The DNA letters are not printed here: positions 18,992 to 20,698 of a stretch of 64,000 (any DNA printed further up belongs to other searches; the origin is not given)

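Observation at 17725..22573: Tandem MIO-less HAL-fold lyase paralogues divergently paired with a BCCT transporter: candidate ergothioneine / histidine-betaine trimethylamine-lyase locus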

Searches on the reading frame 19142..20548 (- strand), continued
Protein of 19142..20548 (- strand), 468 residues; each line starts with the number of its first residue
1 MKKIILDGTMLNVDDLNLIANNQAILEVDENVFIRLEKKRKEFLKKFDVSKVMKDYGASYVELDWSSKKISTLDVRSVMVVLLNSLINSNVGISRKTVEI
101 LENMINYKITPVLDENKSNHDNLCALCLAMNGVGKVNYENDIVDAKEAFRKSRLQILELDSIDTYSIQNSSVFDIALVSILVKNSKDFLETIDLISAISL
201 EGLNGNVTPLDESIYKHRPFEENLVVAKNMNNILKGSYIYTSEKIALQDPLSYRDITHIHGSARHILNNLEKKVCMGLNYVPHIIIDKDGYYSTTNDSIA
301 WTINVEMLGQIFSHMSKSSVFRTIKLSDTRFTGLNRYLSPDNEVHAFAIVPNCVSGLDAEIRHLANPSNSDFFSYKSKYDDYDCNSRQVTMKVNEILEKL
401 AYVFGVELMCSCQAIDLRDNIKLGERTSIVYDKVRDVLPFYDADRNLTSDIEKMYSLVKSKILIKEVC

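Call 73: fold_search(model_id=the predicted structure, library=pdb)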
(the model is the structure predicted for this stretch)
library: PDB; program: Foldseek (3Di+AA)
matches with E <= 10: 521; with E <= 0.001: 90
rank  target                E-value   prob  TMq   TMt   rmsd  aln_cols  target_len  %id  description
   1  6s7j_C                1.5e-29  1.00  0.88  0.84   4.6       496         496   31  Native crystal structure of ergothioneine degrading enzyme Ergothionase from Treponema denticola (released 2019-07-17)
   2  6s7j_A                4.8e-29  1.00  0.89  0.84   4.6       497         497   31  Native crystal structure of ergothioneine degrading enzyme Ergothionase from Treponema denticola (released 2019-07-17)
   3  6s7j_F                1.3e-28  1.00  0.88  0.84   4.6       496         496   31  Native crystal structure of ergothioneine degrading enzyme Ergothionase from Treponema denticola (released 2019-07-17)
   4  7tqr                  4.6e-25  1.00  0.87  0.85   3.8       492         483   22  Crystal Structure of histidine ammonia lyase from Thermoplasma acidophilum (released 2022-04-06)
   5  6v6h_B                8.4e-24  1.00  0.84  0.78   4.8       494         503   21  Crystal structure of histidine ammonia-lyase from Trypanosoma cruzi (released 2020-06-10)
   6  6v6h_C                2.0e-23  1.00  0.85  0.78   4.5       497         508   20  Crystal structure of histidine ammonia-lyase from Trypanosoma cruzi (released 2020-06-10)
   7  6v6h_A                2.0e-23  1.00  0.84  0.77   4.6       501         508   20  Crystal structure of histidine ammonia-lyase from Trypanosoma cruzi (released 2020-06-10)
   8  6v6h_D                7.4e-23  1.00  0.83  0.77   4.9       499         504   20  Crystal structure of histidine ammonia-lyase from Trypanosoma cruzi (released 2020-06-10)
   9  1eb4                  3.3e-22  1.00  0.87  0.80   5.1       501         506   20  Histidine Ammonia-Lyase (HAL) Mutant F329A from Pseudomonas putida (released 2002-02-21)
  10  1gkj                  5.1e-22  1.00  0.86  0.80   5.1       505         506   20  Histidine Ammonia-Lyase (HAL) Mutant Y280F from Pseudomonas putida (released 2002-04-05)
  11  1b8f                  1.4e-21  1.00  0.87  0.81   4.3       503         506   19  Histidine ammonia-lyase (HAL) from Pseudomonas putida (released 1999-05-06)
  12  1gk2_A                5.9e-21  1.00  0.87  0.80   4.3       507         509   19  Histidine Ammonia-Lyase (HAL) Mutant F329G from Pseudomonas putida (released 2002-02-21)
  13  3unv_A                6.7e-21  1.00  0.84  0.77   5.6       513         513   20  Pantoea agglomerans Phenylalanine Aminomutase (released 2012-02-22)
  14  1gk3                  1.0e-20  1.00  0.87  0.80   5.0       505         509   19  Histidine Ammonia-Lyase (HAL) Mutant D145A from Pseudomonas putida (released 2002-02-21)
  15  2ohy_B                1.8e-20  1.00  0.86  0.77   5.6       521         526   18  X-ray Crystal Structure of Tyrosine Aminomutase from streptomyces globisporus (released 2007-06-12)
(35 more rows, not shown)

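Call 77: find_encoding_contigs(protein=P0184, flank=6000, max_places=3)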
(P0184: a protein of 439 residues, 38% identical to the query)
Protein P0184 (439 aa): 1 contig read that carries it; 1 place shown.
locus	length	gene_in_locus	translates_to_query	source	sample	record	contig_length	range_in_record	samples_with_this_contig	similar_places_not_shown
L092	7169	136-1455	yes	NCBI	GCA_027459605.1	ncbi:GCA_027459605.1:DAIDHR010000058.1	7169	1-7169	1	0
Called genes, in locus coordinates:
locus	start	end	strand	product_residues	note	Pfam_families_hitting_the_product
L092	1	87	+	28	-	?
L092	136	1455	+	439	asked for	PF00221:Lyase_aromatic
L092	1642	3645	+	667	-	PF00270:DEAD (weak), PF04851:ResIII, PF13604:AAA_30 (faint), PF17757:UvrB_inter, PF27431:UvrB_3rd, PF00271:Helicase_C, PF12344:UvrB, PF02151:UVR (weak)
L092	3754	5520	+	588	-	PF13176:TPR_7 (faint)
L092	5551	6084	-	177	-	PF00072:Response_reg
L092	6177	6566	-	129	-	-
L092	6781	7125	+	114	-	-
